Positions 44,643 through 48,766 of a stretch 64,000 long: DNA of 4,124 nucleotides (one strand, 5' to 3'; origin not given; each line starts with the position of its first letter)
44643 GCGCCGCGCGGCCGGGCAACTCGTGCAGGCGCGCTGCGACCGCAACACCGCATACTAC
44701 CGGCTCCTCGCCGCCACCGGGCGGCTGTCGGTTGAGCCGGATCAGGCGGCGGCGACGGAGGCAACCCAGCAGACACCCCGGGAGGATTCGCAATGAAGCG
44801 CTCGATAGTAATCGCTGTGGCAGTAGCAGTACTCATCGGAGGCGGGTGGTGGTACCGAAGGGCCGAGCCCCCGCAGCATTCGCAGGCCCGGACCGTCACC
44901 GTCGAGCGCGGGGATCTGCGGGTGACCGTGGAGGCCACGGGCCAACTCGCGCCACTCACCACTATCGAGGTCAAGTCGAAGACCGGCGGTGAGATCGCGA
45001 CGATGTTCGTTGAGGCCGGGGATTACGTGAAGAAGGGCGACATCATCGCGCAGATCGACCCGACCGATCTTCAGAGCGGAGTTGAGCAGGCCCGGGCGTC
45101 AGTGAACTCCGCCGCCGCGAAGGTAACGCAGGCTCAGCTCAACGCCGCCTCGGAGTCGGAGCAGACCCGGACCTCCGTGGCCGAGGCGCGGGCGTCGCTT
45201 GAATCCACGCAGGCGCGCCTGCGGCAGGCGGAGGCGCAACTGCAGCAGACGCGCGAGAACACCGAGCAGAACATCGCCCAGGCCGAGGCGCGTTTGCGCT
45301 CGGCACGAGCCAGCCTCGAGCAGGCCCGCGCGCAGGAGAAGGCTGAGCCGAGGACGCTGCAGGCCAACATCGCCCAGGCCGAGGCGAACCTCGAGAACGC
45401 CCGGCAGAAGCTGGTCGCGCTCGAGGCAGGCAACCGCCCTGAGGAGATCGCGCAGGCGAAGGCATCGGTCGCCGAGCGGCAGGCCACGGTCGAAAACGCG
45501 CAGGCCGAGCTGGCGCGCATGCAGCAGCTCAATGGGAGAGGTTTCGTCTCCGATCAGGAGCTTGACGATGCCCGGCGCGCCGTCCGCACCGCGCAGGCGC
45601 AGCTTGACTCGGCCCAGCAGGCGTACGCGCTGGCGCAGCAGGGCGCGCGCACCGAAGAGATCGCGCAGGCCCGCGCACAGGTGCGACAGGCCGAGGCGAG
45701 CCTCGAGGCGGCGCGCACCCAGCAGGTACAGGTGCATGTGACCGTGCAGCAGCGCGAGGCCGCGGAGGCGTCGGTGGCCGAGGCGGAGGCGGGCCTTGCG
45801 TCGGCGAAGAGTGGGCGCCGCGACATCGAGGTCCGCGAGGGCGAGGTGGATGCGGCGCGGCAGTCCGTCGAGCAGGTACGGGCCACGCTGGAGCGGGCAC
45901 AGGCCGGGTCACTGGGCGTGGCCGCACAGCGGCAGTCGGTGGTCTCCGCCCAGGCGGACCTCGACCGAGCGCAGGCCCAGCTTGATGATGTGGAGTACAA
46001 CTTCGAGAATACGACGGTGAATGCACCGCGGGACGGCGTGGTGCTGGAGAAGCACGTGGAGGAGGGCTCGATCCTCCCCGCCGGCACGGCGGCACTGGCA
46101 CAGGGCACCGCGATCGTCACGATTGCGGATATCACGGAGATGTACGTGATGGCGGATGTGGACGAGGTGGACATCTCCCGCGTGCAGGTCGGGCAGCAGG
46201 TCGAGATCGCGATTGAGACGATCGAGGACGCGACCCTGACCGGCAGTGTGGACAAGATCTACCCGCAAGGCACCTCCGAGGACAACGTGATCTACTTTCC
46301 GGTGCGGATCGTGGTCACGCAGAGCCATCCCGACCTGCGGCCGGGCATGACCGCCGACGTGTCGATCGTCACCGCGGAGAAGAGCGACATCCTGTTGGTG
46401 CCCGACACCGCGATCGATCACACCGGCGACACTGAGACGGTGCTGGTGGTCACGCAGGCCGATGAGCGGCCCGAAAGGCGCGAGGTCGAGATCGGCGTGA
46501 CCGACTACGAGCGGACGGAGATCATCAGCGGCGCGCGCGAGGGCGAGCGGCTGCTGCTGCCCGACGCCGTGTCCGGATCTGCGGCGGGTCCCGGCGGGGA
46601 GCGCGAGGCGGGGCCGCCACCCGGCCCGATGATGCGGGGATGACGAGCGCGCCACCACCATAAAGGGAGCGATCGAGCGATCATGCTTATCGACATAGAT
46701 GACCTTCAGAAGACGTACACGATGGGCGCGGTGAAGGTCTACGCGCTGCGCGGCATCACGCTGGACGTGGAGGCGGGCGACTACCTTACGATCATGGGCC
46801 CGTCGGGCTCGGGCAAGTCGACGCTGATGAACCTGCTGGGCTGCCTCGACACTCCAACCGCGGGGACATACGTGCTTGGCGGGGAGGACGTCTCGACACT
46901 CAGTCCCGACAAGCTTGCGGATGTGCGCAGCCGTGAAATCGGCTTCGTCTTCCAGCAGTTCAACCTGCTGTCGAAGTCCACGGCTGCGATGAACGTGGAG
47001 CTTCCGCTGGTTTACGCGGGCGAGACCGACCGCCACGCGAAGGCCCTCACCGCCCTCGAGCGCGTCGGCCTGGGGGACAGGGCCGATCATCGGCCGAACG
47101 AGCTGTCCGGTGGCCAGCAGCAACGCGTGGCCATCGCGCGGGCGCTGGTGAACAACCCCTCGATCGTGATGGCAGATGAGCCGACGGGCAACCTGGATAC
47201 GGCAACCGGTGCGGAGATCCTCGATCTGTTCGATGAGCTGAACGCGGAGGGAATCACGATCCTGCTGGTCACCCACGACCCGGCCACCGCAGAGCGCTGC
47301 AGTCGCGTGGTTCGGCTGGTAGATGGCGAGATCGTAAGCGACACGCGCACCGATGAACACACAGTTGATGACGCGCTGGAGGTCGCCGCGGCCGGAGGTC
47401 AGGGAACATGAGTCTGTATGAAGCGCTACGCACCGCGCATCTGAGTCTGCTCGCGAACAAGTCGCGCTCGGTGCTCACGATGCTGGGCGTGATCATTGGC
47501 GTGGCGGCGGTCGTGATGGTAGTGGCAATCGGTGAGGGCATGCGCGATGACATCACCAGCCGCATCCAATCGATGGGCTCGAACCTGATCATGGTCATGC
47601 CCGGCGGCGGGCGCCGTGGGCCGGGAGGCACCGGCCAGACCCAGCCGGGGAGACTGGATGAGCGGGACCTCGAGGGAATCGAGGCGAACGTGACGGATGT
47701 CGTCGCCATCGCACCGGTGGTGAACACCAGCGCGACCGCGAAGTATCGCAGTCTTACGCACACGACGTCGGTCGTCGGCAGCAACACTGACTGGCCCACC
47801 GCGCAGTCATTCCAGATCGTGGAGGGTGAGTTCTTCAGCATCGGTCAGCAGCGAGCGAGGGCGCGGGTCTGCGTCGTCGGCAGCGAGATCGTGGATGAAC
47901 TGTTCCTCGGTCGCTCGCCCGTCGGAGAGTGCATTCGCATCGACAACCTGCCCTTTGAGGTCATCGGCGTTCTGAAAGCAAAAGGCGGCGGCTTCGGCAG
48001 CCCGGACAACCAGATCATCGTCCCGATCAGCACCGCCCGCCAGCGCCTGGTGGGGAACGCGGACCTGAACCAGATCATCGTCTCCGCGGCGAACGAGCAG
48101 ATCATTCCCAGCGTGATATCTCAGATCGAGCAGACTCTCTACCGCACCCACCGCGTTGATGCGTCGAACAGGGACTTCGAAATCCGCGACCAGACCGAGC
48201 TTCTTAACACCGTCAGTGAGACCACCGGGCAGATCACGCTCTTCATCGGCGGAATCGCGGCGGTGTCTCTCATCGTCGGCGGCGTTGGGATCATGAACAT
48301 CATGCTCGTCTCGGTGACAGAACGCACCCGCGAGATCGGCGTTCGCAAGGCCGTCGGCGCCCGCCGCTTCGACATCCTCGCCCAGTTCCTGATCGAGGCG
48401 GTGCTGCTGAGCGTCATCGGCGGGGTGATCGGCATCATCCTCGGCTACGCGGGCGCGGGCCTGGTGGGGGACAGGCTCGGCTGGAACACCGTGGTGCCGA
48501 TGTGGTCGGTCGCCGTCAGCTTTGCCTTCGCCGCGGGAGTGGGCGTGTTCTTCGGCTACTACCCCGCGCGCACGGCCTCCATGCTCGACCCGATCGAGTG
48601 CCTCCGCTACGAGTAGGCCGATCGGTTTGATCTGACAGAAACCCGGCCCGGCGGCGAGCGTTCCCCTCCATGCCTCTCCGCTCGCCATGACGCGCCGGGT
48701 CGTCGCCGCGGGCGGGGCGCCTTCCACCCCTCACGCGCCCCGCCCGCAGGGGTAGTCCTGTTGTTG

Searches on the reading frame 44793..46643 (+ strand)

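Call 65: search_protein_families(library=pfam, proteins=[window:44793-46643:+], max_evalue=0.00001)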
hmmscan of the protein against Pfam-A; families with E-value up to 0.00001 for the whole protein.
window:44793-46643:+ (616 aa): 4 families
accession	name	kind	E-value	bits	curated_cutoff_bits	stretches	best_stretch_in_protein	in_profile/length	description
PF16576.10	HlyD_D23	-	5.9e-19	68.6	30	1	395-521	97-214/214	Barrel-sandwich domain of CusB or HlyD membrane-fusion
PF13437.12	HlyD_3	-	8.9e-16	59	22.2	1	408-518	1-106/106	HlyD family secretion protein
PF12700.13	HlyD_2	-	2.2e-09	37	25.1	0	434-554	251-361/416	HlyD family secretion protein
PF13533.13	Biotin_lipoyl_2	-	6.8e-08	32.6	29.8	1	59-89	2-32/32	Biotin-lipoyl like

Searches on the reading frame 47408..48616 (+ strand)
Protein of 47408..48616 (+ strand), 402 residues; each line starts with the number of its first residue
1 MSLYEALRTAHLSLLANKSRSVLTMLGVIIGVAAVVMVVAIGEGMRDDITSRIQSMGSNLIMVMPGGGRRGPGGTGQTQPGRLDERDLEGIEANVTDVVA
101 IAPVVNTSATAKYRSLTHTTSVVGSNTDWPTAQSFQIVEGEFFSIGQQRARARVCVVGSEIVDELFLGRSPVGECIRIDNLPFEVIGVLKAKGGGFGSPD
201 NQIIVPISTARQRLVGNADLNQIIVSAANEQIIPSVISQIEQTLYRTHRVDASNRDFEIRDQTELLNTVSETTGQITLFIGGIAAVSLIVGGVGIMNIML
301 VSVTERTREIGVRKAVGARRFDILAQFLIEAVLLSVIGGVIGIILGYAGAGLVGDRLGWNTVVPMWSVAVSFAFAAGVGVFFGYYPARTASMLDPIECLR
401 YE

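Call 65: search_protein_families(library=pfam, proteins=[window:47408-48616:+], max_evalue=0.00001)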
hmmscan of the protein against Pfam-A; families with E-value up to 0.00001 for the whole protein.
window:47408-48616:+ (402 aa): 2 families
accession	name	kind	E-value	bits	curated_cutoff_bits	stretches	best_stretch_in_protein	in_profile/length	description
PF12704.14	MacB_PCD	-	6.2e-48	164.3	27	1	21-242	1-206/207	MacB-like periplasmic core domain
PF02687.27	FtsX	-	1.7e-21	76.9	25.5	1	283-391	3-116/120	FtsX-like permease C-terminal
